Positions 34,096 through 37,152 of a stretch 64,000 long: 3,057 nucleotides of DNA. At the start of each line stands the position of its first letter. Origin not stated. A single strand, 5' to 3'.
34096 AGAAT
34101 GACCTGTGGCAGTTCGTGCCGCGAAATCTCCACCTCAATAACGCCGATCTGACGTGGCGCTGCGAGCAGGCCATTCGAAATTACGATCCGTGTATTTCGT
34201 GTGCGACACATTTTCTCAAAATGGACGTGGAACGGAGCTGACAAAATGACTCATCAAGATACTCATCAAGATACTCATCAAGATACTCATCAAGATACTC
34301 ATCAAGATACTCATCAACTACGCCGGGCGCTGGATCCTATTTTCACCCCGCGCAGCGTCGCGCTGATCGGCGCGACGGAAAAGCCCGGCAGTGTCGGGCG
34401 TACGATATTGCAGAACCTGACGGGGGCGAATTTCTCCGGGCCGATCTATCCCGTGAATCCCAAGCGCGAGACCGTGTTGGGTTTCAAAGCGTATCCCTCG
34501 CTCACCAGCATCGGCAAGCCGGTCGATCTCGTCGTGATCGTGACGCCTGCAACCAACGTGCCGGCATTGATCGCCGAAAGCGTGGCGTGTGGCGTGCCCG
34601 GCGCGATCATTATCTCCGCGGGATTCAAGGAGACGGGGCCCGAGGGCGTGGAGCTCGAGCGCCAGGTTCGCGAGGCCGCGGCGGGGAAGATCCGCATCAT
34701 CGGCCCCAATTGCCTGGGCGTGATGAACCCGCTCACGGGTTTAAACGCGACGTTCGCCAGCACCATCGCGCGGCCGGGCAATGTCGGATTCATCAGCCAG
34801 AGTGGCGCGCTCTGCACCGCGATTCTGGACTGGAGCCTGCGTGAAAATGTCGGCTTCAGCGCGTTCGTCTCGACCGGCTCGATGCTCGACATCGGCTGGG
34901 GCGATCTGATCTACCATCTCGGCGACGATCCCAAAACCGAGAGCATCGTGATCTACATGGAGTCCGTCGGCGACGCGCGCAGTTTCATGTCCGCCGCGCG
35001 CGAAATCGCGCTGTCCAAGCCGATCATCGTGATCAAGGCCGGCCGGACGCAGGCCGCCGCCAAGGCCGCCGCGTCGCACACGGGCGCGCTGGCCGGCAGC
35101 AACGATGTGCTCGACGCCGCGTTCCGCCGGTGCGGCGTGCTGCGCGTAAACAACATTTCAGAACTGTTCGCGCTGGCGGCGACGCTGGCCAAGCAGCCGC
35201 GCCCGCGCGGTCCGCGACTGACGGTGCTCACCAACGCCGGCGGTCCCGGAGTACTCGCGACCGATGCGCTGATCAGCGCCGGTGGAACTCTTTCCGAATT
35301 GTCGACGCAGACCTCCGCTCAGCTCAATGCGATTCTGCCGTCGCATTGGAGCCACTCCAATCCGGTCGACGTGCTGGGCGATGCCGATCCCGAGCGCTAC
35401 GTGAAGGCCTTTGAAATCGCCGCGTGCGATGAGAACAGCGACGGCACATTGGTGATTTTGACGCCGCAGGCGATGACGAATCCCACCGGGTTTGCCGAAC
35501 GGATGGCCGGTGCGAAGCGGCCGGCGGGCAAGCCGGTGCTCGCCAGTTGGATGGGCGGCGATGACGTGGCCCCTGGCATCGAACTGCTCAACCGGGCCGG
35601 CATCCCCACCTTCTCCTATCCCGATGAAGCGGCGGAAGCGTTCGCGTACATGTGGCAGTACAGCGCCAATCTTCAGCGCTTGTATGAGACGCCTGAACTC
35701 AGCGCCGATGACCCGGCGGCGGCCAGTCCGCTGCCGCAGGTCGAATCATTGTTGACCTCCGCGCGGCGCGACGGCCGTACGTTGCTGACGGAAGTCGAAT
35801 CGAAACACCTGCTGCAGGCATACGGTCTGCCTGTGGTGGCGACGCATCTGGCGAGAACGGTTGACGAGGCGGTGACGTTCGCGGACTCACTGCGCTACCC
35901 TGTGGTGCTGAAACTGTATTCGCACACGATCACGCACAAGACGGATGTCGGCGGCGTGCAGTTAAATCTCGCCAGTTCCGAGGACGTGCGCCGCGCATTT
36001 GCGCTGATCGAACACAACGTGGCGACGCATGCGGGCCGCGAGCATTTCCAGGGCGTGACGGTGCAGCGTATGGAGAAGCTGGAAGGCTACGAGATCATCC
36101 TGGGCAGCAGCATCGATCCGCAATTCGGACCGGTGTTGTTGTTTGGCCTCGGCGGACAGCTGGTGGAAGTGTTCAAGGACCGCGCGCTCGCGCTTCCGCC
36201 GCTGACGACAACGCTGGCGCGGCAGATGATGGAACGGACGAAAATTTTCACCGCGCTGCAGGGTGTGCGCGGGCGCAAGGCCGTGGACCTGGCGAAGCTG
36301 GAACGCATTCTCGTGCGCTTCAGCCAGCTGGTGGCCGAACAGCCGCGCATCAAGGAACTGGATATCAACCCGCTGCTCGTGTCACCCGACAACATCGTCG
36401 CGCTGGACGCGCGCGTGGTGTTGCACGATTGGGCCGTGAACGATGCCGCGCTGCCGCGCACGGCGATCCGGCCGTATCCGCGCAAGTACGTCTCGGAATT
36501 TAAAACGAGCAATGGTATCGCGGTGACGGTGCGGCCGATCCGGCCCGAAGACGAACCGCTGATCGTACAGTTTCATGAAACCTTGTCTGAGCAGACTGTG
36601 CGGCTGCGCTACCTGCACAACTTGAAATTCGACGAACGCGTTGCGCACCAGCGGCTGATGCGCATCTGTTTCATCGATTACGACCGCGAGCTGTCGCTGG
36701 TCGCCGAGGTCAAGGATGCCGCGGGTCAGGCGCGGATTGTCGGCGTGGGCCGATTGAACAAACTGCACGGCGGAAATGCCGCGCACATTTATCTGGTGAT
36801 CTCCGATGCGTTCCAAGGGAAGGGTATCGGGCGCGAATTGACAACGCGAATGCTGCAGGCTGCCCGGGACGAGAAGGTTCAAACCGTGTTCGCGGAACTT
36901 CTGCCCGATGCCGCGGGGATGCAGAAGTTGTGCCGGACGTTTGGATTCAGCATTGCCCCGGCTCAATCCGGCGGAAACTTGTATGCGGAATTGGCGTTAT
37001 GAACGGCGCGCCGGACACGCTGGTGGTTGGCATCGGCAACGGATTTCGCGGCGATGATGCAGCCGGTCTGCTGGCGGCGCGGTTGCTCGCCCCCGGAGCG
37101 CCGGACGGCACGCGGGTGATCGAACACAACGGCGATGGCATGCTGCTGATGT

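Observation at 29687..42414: Group-3b-type [NiFe]-hydrogenase operon with a stand-alone cNMP-binding protein and a Pat-type acyl-CoA-synthetase/GNAT fusion embedded between the structural and maturation genes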

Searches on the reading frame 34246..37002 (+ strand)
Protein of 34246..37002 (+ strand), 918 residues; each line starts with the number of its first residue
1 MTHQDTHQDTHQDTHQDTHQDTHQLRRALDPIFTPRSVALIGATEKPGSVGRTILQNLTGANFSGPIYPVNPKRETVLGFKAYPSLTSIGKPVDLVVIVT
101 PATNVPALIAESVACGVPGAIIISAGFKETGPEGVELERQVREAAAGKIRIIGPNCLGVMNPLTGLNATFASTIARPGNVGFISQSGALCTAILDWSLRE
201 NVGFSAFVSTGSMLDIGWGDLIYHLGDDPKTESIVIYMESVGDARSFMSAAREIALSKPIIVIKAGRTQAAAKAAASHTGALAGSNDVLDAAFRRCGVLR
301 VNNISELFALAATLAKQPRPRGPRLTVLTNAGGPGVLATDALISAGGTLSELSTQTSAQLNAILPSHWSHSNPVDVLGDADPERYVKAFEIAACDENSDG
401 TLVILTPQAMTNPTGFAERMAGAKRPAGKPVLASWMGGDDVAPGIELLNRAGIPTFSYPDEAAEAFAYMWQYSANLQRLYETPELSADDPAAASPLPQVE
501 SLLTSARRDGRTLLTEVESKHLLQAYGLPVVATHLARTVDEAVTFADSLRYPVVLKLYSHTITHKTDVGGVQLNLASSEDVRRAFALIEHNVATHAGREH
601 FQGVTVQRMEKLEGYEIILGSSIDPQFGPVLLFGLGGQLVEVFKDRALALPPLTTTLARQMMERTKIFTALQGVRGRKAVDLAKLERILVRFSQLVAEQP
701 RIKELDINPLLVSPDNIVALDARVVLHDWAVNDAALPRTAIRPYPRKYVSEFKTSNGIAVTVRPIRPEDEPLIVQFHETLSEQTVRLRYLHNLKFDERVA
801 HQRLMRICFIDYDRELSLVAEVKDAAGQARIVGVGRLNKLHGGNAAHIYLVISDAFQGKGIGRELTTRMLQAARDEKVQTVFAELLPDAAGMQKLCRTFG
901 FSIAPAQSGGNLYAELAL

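Call 5: search_protein_families(library=pfam, proteins=[window:34246-37002:+], max_evalue=0.01)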
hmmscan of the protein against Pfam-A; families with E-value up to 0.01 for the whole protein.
window:34246-37002:+ (918 aa): 11 families
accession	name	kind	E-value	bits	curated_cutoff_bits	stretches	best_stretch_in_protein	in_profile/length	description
PF13549.11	ATP-grasp_5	-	2.4e-88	295.7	27.6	1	506-726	2-221/221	ATP-grasp domain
PF13607.11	Succ_CoA_lig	-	1.6e-56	190.3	27.4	1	177-314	1-138/138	Succinyl-CoA ligase like flavodoxin domain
PF13380.12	CoA_binding_2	-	3.7e-24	85.8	22.8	1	36-161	1-115/116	CoA binding domain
PF19045.5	Ligase_CoA_2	-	4.3e-11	43.6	23.7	1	327-474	3-158/162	Ligase-CoA domain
PF13302.13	Acetyltransf_3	-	6.7e-11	43.5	25.4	1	760-901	2-137/138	Acetyltransferase (GNAT) domain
PF00583.31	Acetyltransf_1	-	1.7e-10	41.7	20.7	1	796-901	11-116/116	Acetyltransferase (GNAT) family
PF02629.25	CoA_binding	-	5.9e-10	40.2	22.3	1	35-126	3-97/97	CoA binding domain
PF13508.13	Acetyltransf_7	-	4.7e-06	27.3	27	1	818-902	6-83/84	Acetyltransferase (GNAT) domain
PF13673.13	Acetyltransf_10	-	2.7e-05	24.6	23.6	1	828-881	39-88/128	Acetyltransferase (GNAT) domain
PF08442.15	ATP-grasp_2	-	0.0021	18.1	29.5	1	514-608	2-94/202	ATP-grasp domain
PF14542.12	Acetyltransf_CG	-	0.0066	17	30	0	849-879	29-59/80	GCN5-related N-acetyl-transferase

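Call 6: search_protein_families(library=ncbifam, proteins=[window:34246-37002:+], max_evalue=0.01)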
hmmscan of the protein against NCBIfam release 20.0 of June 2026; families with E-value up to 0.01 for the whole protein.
window:34246-37002:+ (918 aa): 17 families
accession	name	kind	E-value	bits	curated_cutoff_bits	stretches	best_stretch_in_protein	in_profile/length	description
NF045493.1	HydDutCoALig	equivalog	9.1e-166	553.3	1300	1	31-715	5-685/698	4-hydroxybutyrate--CoA ligase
TIGR02717.1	AcCoA-syn-alpha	equivalog_domain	9.9e-162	538.6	567.15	1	29-472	1-446/447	acetate--CoA ligase alpha subunit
NF045494.1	AcCoALig_Archglob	equivalog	1.2e-136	456.9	1200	2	29-473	218-663/665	acetate--CoA ligase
NF045492.1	HydPropCoALig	equivalog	3.7e-134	448.7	1300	2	26-461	245-685/700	3-hydroxypropionate--CoA ligase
NF004230.0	PRK05678.1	equivalog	2.6e-17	63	336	1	94-311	67-284/291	succinate--CoA ligase subunit alpha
TIGR01019.1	sucCoAalpha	subfamily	9.2e-17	61.4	353.2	1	77-307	46-278/286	succinate--CoA ligase subunit alpha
NF058543.1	ActPatMycb56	equivalog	3.6e-10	39.2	460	1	753-900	132-273/317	acetyltransferase Pat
NF001913.0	PRK00696.1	equivalog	1.1e-09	37.8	370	1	514-730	3-222/388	ADP-forming succinate--CoA ligase subunit beta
TIGR01016.1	sucCoAbeta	subfamily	2e-08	33.6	375.55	1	514-731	3-223/386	succinate-CoA ligase subunit beta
NF010623.0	PRK14016.1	subfamily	5.5e-06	24.8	877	1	519-591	218-285/871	cyanophycin synthetase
NF010647.0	PRK14046.1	equivalog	1.3e-05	24.4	604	0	516-730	5-222/392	malate--CoA ligase subunit beta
TIGR02068.2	cya_phycin_syn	equivalog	0.00031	18.9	850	1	518-592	216-285/862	cyanophycin synthetase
NF005840.0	PRK07757.1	equivalog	0.00056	19.8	154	1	828-883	50-105/153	N-acetyltransferase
NF040503.1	resist_ArsN1a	equivalog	0.00057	19.7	170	1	827-902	61-134/159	arsinothricin resistance N-acetyltransferase ArsN1 family A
NF005921.0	PRK07922.1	equivalog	0.0012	18.5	180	1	820-883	51-110/170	amino-acid N-acetyltransferase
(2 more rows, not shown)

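Call 14: find_homologous_proteins(query=window:34246-37002:+, max_evalue=1e-20)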
Query window:34246-37002:+ (918 aa): 8000 proteins with E <= 1e-20 among 8000 candidates; the best 120 are listed.
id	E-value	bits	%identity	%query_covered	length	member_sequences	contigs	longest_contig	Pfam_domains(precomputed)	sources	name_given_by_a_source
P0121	0.0e+0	1305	65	97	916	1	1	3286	PF02629.26,PF13607.12,PF13549.12,PF13380.13,PF13302.14,PF19045.5,PF00583.32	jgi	jgi:acetyltransferase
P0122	0.0e+0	1292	64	96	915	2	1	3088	PF02629.26,PF13607.12,PF13549.12,PF13380.13,PF13302.14,PF13508.14,PF19045.5,PF00583.32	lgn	-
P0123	0.0e+0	1288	65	97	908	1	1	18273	PF02629.26,PF13607.12,PF13549.12,PF13380.13,PF13302.14,PF19045.5,PF00583.32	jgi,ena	-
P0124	0.0e+0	1286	66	97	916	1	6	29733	PF02629.26,PF13420.14,PF13607.12,PF13549.12,PF13380.13,PF13302.14,PF13508.14,PF19045.5,PF00583.32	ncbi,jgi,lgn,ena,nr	ncbi:MAG TPA: bifunctional acetate--CoA ligase family protein/GNAT family N-acetyltransferase [Acido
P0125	0.0e+0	1286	64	96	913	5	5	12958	PF02629.26,PF13607.12,PF13549.12,PF13380.13,PF13302.14,PF19045.5,PF00583.32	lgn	-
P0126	0.0e+0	1285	64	99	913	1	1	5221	PF02629.26,PF13607.12,PF13549.12,PF13380.13,PF13302.14,PF13508.14,PF19045.5,PF00583.32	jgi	-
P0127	0.0e+0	1284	64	98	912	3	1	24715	PF02629.26,PF13420.14,PF13607.12,PF13549.12,PF13380.13,PF13302.14,PF13508.14,PF19045.5,PF00583.32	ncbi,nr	ncbi:MAG: bifunctional acetate--CoA ligase family protein/GNAT family N-acetyltransferase [Anaerolin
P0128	0.0e+0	1283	64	97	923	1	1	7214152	PF02629.26,PF13607.12,PF13549.12,PF13380.13,PF13302.14,PF19045.5,PF00583.32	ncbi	ncbi:bifunctional acetate--CoA ligase family protein/GNAT family N-acetyltransferase [Nostoc sp. UIC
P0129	0.0e+0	1283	64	99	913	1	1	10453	PF02629.26,PF13607.12,PF13549.12,PF13380.13,PF13302.14,PF13508.14,PF19045.5,PF00583.32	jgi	jgi:acetyltransferase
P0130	0.0e+0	1283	65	97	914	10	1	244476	PF02629.26,PF13607.12,PF13549.12,PF13380.13,PF13302.14,PF19045.5,PF00583.32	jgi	-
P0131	0.0e+0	1280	64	98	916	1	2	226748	PF02629.26,PF13607.12,PF13549.12,PF13380.13,PF13302.14,PF19045.5,PF00583.32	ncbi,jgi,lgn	-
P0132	0.0e+0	1280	64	97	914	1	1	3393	PF02629.26,PF13607.12,PF13549.12,PF13380.13,PF13302.14,PF13508.14,PF19045.5,PF00583.32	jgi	jgi:acetyltransferase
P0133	0.0e+0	1280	64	98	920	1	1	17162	PF02629.26,PF13607.12,PF13549.12,PF13380.13,PF13302.14,PF19045.5,PF00583.32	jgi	-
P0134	0.0e+0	1279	64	96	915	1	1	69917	PF02629.26,PF13607.12,PF13549.12,PF13380.13,PF13302.14,PF13508.14,PF19045.5,PF00583.32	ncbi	-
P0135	0.0e+0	1278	64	99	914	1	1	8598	PF02629.26,PF13607.12,PF13549.12,PF13380.13,PF13302.14,PF19045.5,PF00583.32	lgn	-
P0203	0.0e+0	1265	64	97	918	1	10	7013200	PF02629.26,PF13420.14,PF13607.12,PF13549.12,PF13380.13,PF13302.14,PF13508.14,PF19045.5,PF00583.32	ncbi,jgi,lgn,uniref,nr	ncbi:GCN5-related N-acetyltransferase [Trichormus variabilis ATCC 29413]|uniref:GCN5-related N-acety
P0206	0.0e+0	1265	65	97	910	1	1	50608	PF02629.26,PF13607.12,PF13549.12,PF13380.13,PF13302.14,PF19045.5,PF00583.32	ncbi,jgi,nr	ncbi:MAG TPA: bifunctional acetate--CoA ligase family protein/GNAT family N-acetyltransferase [Planc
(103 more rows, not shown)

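Call 16: find_related_loci(query=A2, collection=metagenome_contigs, flank=10000)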
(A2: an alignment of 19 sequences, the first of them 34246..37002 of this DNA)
Query A2 (918 aa) in metagenome_contigs; peptide patterns used: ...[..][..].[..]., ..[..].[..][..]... (x = any residue, [..] = any of these).
600 stretches matched a pattern (row limit reached: there are more); 594 encode a relative of the query (tblastn E <= 1e-3); the best 80 are kept; 80 distinct loci.
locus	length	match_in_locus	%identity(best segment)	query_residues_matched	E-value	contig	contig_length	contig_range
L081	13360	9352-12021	63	29-918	0e+0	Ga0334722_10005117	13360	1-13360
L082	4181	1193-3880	64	23-916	0e+0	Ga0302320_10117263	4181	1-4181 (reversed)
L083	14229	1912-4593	63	27-918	0e+0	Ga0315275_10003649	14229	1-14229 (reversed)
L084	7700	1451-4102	62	26-903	0e+0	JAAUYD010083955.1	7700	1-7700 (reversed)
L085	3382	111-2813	63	19-918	0e+0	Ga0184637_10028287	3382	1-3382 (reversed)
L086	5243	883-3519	64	26-903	0e+0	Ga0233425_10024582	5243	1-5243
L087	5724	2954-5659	62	2-903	0e+0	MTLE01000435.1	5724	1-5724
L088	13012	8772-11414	63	26-903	0e+0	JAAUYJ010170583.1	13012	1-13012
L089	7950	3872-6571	62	16-918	0e+0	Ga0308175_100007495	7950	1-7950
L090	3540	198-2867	63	29-918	0e+0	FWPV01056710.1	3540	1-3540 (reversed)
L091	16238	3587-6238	63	19-903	0e+0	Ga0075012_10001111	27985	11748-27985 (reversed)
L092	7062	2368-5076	62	18-918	0e+0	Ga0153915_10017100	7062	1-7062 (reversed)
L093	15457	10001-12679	64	14-903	0e+0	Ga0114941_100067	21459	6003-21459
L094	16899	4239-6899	64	19-903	0e+0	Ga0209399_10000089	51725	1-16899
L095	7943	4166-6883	62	19-916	0e+0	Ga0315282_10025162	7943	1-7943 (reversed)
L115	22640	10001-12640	63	26-903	0e+0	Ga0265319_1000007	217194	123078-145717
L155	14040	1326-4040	61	17-918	0e+0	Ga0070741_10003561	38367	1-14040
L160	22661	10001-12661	62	26-918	0e+0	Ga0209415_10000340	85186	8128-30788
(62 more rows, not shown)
